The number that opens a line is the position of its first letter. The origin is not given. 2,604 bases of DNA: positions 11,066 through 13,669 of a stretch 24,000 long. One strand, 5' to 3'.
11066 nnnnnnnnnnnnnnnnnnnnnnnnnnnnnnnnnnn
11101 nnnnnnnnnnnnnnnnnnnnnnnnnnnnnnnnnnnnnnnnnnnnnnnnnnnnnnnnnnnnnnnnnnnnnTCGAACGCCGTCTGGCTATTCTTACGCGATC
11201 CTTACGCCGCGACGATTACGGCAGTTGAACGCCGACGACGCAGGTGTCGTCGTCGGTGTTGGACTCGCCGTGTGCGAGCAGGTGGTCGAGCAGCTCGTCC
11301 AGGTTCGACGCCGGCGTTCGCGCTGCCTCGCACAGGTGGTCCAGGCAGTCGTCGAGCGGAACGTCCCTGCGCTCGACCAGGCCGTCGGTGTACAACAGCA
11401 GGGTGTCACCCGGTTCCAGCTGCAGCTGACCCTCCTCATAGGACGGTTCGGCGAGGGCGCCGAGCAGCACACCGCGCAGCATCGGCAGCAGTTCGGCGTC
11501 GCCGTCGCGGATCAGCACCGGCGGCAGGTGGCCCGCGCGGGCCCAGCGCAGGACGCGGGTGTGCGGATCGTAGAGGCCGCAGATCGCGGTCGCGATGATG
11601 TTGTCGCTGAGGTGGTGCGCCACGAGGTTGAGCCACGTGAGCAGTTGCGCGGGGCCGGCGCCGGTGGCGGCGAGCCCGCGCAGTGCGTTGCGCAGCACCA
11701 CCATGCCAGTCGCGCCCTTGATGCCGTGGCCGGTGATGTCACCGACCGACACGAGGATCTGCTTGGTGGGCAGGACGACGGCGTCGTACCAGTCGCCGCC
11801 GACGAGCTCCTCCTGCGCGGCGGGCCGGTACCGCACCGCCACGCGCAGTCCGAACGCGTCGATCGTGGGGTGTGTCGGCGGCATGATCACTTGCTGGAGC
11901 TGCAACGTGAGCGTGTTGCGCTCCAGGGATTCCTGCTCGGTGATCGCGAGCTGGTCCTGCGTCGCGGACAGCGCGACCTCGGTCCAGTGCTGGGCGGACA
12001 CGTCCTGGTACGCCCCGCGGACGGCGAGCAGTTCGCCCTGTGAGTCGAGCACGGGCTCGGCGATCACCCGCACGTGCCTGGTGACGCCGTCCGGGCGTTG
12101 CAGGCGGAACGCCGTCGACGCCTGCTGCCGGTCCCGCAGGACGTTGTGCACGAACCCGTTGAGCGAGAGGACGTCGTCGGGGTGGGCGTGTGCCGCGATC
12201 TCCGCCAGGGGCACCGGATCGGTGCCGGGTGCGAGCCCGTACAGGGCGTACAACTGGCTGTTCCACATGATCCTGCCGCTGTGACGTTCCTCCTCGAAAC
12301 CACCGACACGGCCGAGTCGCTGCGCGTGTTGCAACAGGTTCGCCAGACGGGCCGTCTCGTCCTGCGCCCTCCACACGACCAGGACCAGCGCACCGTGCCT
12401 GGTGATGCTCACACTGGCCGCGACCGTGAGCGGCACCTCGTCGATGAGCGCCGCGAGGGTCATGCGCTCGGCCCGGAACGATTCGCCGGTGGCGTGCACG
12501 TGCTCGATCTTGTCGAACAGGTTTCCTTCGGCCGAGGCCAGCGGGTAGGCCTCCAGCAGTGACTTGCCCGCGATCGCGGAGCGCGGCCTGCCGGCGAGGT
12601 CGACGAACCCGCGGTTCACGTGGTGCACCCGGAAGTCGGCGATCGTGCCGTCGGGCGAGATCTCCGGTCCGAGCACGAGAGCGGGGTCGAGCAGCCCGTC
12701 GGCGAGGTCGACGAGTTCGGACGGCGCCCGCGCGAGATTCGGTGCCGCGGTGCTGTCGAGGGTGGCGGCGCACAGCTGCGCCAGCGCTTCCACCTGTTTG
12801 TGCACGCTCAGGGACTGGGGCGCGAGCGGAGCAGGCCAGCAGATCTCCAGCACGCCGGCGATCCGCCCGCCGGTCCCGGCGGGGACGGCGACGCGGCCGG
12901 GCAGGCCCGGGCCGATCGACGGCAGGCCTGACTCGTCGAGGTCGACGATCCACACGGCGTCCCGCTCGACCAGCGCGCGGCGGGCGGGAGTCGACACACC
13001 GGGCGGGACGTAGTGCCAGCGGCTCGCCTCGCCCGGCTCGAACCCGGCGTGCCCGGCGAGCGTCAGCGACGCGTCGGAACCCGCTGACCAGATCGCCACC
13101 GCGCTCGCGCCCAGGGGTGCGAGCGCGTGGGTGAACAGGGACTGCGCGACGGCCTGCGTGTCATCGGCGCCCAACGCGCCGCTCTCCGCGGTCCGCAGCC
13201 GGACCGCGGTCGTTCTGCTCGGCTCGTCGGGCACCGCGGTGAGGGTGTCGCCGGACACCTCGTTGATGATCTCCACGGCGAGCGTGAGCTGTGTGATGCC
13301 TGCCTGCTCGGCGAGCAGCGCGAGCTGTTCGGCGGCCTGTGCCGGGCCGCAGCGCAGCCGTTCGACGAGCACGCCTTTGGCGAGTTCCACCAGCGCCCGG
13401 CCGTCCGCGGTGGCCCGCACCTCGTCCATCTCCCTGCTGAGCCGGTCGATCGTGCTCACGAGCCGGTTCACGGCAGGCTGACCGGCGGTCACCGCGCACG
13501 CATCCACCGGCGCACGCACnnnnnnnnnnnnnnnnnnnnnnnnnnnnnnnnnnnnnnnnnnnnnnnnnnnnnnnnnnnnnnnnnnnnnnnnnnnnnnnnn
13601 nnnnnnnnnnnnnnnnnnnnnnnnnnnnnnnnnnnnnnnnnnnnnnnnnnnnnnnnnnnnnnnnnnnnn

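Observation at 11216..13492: ANTAR domain at the N-terminus of a PP2C phosphatase (an RNA-binding output fused to a phosphatase output)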

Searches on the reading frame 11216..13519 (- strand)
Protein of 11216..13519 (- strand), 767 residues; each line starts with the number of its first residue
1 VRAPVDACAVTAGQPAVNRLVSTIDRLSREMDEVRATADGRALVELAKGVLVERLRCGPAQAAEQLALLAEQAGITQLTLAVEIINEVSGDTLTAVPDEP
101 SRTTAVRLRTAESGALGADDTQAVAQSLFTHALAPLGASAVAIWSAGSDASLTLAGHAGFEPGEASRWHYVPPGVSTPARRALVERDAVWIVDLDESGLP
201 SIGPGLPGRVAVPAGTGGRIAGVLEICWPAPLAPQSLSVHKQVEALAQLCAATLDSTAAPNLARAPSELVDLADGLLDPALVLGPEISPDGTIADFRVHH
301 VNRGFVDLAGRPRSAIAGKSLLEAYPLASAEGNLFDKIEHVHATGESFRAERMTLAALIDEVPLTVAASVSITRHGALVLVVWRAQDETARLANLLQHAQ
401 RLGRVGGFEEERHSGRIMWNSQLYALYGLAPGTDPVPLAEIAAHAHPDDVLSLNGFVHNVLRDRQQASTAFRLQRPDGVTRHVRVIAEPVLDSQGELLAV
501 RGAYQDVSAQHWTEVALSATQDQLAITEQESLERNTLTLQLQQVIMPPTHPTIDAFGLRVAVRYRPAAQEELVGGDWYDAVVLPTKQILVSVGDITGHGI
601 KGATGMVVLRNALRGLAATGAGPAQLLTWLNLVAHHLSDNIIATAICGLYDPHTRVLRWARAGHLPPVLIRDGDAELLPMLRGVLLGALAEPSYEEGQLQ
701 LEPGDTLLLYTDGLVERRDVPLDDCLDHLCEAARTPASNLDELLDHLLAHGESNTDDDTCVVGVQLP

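Call 3: search_protein_families(library=pfam, proteins=[window:11216-13519:-], max_evalue=1)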
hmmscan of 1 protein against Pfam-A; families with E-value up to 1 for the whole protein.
window:11216-13519:- (767 aa): 6 families
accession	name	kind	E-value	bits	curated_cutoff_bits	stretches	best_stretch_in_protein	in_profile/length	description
PF07228.17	SpoIIE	-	2.8e-47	161.6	25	1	586-765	3-190/192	Stage II sporulation protein E (SpoIIE)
PF08447.18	PAS_3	-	4.3e-09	37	25.6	1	417-502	2-87/89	PAS fold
PF03861.19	ANTAR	-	9.4e-09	35.4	27.3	1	33-85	2-54/54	ANTAR domain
PF08448.16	PAS_4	-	5.8e-08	33.4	23.1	2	294-391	13-108/110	PAS fold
PF13426.13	PAS_9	-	1.6e-06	28.7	27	1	456-508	48-102/103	PAS domain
PF00989.32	PAS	-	2.8e-06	27.7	22.6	2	298-387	23-112/113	PAS fold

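Call 4: search_protein_families(library=ncbifam, proteins=[window:11216-13519:-], max_evalue=1)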
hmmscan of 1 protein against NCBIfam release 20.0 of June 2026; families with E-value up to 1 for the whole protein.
window:11216-13519:- (767 aa): 6 families
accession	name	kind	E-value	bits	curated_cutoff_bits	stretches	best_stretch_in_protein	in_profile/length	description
NF007298.0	PRK09776.1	equivalog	2.8e-16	58.6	1135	1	384-527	419-560/1111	diguanylate cyclase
NF045505.1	RR_RssB_Pseudo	equivalog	2.8e-08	33.2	700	1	535-759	156-384/394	two-component system response regulator RssB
NF038263.1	prot_phos_SiaA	equivalog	0.00029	19.5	700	1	541-716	421-599/658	biofilm regulation protein phosphatase SiaA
TIGR00229.1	sensory_box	domain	0.00047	20.3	22.9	1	446-514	55-123/126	PAS domain S-box protein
NF053781.1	cdiGMPphdstlr2612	equivalog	0.00061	17.5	1600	1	396-523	589-716/1268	Tlr1612 family c-di-GMP phosphodiesterase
NF052573.1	HisKinEspAMyxo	equivalog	0.005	14.9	1400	1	394-517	130-253/755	serine histidine kinase EspA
